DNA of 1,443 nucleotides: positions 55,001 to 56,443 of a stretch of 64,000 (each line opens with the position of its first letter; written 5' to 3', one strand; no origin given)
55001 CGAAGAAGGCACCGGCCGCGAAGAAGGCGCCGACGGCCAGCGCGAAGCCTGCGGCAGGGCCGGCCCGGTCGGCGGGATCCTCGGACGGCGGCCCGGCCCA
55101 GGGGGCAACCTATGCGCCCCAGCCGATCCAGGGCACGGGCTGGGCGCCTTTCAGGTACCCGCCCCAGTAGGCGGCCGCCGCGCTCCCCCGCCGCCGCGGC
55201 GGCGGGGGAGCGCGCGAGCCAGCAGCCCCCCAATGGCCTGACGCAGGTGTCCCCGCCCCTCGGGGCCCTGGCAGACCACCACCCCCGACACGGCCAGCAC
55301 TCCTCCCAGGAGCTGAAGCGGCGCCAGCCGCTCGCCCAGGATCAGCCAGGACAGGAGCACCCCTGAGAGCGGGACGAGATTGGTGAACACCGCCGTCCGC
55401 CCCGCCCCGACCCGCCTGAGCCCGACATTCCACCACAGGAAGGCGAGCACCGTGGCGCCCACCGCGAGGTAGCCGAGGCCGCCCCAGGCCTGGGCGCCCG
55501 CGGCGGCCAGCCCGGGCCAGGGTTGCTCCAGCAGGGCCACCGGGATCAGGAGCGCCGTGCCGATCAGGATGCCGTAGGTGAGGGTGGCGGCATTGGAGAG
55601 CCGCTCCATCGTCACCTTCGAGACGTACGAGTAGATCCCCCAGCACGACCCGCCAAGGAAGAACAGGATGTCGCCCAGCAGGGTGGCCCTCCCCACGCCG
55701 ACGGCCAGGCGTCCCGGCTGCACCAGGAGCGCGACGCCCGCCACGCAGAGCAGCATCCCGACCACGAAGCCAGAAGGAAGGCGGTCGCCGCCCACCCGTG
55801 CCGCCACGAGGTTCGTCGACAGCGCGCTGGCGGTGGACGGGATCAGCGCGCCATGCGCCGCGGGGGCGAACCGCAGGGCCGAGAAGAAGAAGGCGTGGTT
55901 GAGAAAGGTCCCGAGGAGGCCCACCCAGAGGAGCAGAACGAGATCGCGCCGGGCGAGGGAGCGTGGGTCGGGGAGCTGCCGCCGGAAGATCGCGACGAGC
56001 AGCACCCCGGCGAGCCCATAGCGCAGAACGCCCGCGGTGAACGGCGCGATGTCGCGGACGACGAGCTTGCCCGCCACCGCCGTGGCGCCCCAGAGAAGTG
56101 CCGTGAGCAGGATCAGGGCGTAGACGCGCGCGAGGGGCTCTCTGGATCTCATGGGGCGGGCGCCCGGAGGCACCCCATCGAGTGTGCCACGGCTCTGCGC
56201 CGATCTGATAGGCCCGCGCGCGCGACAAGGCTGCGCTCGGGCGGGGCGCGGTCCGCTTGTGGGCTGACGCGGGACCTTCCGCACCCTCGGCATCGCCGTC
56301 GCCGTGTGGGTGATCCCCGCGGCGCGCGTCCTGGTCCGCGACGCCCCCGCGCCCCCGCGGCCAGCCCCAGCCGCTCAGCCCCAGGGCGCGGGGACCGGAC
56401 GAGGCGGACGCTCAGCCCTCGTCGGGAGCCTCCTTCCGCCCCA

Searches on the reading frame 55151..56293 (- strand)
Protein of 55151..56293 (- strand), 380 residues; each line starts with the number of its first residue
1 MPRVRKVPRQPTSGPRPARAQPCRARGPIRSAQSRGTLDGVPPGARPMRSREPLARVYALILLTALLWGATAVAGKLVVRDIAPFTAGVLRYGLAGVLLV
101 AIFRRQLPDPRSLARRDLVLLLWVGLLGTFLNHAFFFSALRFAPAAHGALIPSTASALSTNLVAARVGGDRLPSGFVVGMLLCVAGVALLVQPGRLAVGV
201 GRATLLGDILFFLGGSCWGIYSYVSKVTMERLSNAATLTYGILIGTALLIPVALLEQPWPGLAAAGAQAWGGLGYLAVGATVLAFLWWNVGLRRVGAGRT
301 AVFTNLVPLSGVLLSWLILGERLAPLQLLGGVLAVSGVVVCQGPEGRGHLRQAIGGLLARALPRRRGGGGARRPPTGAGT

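Call 34: search_protein_families(library=pfam, proteins=[window:55151-56293:-], max_evalue=0.001)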
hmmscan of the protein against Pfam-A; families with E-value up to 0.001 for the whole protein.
window:55151-56293:- (380 aa): 2 families
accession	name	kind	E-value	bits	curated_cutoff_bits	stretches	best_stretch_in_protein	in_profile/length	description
PF00892.27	EamA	-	2.4e-41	141.6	28.2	2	206-340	2-132/135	EamA-like transporter family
PF06027.18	SLC35F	-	0.00042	20.4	21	0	177-248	130-204/299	Solute carrier family 35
